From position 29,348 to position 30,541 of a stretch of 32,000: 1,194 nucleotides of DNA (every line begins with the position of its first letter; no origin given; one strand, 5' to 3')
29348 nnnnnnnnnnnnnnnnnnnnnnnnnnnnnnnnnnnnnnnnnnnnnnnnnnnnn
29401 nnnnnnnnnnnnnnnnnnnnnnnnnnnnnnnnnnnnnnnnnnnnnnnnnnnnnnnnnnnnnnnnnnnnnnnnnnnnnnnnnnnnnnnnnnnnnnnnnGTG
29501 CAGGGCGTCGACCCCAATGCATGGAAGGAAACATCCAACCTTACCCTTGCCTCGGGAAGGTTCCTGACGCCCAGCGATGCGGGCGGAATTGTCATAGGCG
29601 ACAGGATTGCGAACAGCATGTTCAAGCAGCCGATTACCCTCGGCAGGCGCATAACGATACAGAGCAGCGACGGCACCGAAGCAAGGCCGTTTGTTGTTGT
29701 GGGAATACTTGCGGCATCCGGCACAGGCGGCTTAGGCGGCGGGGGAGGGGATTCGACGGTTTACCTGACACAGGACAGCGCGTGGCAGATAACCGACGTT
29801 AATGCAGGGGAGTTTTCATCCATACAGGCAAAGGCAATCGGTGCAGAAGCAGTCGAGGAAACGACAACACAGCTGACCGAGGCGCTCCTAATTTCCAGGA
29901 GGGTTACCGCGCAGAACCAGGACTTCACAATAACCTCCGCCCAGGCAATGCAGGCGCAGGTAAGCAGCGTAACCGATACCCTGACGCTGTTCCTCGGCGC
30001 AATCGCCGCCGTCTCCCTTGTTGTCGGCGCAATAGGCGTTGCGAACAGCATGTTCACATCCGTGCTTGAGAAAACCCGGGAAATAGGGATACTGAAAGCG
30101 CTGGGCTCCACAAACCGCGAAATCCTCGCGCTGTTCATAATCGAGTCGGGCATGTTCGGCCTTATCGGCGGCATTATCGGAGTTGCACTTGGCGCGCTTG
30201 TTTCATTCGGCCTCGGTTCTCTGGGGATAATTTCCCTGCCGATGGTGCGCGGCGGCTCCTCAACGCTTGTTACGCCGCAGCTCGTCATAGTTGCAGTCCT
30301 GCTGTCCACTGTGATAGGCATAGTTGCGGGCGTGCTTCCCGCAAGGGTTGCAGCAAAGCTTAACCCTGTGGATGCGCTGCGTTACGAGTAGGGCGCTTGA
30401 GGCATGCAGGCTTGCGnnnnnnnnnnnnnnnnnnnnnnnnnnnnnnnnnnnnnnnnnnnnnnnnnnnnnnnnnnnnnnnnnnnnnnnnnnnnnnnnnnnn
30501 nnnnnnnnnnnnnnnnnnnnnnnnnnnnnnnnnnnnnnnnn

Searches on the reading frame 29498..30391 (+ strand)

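Call 65: search_protein_families(library=pfam, proteins=[window:29498-30391:+], max_evalue=0.001)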
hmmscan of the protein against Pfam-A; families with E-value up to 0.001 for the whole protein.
window:29498-30391:+ (297 aa): 1 family
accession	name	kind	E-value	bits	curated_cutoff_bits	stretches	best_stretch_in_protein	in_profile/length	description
PF02687.27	FtsX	-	3e-18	66.5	25.5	1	168-290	2-120/120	FtsX-like permease C-terminal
